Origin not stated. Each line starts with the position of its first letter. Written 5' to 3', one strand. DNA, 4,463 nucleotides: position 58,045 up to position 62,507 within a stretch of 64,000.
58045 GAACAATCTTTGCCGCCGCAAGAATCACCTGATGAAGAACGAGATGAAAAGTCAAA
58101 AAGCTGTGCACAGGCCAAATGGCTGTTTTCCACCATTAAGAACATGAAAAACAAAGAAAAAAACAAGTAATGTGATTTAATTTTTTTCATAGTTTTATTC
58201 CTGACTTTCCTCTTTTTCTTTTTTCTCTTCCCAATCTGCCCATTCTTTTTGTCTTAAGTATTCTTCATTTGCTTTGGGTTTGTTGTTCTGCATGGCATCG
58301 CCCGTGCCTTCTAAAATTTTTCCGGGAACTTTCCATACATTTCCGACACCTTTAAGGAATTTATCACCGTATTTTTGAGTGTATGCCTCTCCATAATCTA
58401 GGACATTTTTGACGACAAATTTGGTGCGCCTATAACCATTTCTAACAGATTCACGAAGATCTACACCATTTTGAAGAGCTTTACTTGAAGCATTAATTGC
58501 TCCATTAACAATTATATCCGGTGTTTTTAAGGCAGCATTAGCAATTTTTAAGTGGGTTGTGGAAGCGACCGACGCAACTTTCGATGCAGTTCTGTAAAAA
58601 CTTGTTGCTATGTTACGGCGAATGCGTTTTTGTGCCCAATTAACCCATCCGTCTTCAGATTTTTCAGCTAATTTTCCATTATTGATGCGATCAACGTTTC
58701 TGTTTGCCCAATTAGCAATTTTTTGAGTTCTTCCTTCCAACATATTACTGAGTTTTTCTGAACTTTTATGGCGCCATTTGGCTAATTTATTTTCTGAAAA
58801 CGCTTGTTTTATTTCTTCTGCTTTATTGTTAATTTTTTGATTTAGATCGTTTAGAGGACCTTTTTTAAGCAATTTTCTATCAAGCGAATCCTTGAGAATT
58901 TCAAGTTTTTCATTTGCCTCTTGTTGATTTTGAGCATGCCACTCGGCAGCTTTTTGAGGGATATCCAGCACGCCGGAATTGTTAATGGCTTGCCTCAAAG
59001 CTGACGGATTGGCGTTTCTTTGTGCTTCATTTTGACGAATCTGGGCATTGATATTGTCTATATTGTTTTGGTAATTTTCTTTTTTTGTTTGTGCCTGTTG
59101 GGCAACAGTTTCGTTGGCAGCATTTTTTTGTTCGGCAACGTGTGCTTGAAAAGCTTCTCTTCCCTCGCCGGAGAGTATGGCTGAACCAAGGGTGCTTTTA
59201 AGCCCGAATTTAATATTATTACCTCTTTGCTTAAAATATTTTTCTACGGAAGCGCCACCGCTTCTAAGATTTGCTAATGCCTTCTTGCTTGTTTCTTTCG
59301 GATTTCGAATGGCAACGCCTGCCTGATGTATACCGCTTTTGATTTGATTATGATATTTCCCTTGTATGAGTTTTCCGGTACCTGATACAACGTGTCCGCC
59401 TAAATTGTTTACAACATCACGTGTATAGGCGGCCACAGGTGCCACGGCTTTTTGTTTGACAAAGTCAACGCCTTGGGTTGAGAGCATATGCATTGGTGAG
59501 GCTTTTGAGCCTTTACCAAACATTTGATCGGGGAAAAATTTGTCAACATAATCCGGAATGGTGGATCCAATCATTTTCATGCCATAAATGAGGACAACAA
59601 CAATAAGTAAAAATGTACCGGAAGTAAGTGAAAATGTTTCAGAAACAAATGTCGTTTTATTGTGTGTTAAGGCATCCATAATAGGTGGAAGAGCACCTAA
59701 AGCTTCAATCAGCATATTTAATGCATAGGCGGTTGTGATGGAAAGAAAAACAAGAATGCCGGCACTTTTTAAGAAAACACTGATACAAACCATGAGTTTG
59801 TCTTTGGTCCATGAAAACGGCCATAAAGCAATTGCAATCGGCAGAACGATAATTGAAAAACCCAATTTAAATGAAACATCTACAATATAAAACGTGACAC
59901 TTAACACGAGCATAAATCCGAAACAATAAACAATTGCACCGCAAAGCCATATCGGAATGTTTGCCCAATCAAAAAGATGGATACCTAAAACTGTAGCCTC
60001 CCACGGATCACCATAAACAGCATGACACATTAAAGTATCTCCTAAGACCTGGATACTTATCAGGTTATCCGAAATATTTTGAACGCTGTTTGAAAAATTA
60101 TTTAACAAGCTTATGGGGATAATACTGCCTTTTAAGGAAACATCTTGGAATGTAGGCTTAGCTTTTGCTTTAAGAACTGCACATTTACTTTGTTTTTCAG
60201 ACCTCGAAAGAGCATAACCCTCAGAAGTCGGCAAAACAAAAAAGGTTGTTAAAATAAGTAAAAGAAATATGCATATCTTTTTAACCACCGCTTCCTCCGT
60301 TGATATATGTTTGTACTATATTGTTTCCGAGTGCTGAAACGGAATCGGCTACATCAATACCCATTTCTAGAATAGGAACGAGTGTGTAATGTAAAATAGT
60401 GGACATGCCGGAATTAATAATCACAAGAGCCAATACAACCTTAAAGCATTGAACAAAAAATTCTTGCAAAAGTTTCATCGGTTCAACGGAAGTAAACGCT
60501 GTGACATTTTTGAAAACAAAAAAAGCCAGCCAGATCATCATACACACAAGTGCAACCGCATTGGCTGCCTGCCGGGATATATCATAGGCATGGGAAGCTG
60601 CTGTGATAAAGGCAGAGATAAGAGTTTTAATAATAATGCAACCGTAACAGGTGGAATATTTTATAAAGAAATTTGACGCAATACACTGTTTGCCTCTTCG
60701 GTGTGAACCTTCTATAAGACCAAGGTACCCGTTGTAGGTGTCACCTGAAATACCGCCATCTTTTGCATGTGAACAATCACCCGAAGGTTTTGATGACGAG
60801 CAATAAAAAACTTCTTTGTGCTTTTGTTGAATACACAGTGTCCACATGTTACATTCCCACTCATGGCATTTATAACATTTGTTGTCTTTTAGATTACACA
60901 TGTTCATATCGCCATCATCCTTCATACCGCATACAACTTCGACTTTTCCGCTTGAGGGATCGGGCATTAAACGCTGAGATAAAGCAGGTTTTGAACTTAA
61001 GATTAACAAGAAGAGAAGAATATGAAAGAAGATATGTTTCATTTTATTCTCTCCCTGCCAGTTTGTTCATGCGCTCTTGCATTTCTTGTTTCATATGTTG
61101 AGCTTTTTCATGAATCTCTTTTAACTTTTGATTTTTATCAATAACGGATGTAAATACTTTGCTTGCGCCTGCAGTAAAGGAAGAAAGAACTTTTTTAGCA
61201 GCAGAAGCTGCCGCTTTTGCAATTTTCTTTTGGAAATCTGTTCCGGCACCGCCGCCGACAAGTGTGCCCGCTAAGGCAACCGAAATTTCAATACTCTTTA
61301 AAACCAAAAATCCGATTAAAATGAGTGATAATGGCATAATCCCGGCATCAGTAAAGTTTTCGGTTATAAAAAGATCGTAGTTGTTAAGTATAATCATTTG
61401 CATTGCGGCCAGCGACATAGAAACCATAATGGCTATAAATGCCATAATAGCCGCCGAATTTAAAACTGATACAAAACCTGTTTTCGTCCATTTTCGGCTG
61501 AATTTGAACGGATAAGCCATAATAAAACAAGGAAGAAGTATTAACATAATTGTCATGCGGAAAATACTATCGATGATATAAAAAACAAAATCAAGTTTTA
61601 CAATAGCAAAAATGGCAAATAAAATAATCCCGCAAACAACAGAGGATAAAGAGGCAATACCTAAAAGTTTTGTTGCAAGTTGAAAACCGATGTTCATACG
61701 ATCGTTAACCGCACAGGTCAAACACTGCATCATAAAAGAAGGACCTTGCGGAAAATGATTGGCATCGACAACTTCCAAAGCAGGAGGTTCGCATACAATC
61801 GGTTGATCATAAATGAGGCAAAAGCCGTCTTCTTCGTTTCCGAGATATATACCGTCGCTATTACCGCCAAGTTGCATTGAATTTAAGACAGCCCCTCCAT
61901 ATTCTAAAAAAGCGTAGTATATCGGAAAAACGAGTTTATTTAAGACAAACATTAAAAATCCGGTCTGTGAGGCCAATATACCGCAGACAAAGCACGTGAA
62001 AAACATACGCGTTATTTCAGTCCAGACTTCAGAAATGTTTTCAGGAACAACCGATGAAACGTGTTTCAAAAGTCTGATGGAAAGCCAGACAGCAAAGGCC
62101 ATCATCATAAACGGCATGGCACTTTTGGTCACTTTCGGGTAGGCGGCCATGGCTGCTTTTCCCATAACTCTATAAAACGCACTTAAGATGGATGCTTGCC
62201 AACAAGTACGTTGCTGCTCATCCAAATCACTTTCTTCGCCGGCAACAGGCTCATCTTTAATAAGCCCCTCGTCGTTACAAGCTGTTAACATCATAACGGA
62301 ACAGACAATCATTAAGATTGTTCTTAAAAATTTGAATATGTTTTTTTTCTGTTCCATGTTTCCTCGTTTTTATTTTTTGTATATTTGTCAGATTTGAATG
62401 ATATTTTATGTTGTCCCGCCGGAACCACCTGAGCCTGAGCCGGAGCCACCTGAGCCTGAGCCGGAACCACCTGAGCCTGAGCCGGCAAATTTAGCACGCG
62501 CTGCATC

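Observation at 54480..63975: Tight operon of four tandem VirB6/TrbL-like membrane units (five ORFs), resembling a Rickettsiales rvh-style T4SS channel array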

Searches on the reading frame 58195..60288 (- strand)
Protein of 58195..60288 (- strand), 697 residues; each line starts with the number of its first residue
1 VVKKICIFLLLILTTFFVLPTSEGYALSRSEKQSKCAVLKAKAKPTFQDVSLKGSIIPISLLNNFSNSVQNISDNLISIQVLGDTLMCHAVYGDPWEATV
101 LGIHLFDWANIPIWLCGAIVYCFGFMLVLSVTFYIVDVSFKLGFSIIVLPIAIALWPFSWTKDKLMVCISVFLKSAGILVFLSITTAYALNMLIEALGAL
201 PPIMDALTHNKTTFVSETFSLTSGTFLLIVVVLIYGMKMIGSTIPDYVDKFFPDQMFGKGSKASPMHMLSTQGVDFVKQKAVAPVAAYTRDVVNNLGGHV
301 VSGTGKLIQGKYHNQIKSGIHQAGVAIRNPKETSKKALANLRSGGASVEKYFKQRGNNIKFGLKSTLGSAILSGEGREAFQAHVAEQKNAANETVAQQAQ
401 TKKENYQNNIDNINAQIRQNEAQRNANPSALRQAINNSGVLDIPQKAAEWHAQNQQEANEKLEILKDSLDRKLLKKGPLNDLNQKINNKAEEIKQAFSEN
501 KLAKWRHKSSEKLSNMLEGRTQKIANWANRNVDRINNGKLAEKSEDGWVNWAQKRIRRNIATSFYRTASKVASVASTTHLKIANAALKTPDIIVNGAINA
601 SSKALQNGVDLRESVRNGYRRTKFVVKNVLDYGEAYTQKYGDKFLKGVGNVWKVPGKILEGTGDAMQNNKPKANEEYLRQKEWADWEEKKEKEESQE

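Call 3: search_protein_families(library=pfam, proteins=[window:58195-60288:-], max_evalue=1)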
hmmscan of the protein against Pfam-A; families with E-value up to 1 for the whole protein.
window:58195-60288:- (697 aa): 0 families

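Call 31: search_protein_families(library=ncbifam, proteins=[window:58195-60288:-], max_evalue=0.1)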
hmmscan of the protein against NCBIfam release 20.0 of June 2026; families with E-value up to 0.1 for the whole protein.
window:58195-60288:- (697 aa): 1 family
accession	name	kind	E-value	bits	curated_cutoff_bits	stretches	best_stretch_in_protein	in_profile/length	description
TIGR02454.1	ECF_T_CbiQ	equivalog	0.098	12.5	111.8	0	105-199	36-130/200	cobalt ECF transporter T component CbiQ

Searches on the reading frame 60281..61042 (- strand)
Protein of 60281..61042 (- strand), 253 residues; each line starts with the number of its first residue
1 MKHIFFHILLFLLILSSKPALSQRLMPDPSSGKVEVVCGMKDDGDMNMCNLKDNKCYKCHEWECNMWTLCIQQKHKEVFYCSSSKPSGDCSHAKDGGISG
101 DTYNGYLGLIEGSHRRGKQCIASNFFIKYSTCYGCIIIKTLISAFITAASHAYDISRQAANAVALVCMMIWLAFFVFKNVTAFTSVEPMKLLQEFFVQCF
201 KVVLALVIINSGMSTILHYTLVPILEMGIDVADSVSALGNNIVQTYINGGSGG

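Call 3: search_protein_families(library=pfam, proteins=[window:60281-61042:-], max_evalue=1)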
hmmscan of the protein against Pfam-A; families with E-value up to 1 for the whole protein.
window:60281-61042:- (253 aa): 1 family
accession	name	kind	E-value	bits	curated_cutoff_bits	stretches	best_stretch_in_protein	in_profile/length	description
PF25107.1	VWA7_N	-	0.19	11.5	27.5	1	46-93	119-171/230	VWA7 N-terminal domain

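Call 31: search_protein_families(library=ncbifam, proteins=[window:60281-61042:-], max_evalue=0.1)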
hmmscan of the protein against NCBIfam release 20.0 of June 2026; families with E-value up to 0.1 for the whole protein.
window:60281-61042:- (253 aa): 0 families

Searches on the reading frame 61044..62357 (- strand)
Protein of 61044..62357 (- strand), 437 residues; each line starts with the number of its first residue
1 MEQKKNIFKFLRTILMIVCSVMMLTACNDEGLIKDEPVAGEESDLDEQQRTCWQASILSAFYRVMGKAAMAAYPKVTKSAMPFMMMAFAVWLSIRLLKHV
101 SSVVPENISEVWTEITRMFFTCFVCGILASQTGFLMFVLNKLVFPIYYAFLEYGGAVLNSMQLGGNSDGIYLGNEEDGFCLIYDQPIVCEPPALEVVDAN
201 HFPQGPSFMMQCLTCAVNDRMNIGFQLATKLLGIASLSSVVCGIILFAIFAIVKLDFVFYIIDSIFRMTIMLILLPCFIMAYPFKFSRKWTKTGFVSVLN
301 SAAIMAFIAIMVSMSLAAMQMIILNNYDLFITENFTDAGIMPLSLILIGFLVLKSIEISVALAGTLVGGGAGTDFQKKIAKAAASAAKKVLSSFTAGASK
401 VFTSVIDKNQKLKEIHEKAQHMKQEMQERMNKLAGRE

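Call 3: search_protein_families(library=pfam, proteins=[window:61044-62357:-], max_evalue=1)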
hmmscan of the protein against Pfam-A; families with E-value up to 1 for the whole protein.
window:61044-62357:- (437 aa): 1 family
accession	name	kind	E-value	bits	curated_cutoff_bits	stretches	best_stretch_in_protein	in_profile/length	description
PF10498.14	IFT57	-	0.023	14.1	40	1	387-434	280-327/360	Intra-flagellar transport protein 57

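Call 31: search_protein_families(library=ncbifam, proteins=[window:61044-62357:-], max_evalue=0.1)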
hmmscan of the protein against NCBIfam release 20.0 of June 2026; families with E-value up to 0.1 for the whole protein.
window:61044-62357:- (437 aa): 0 families
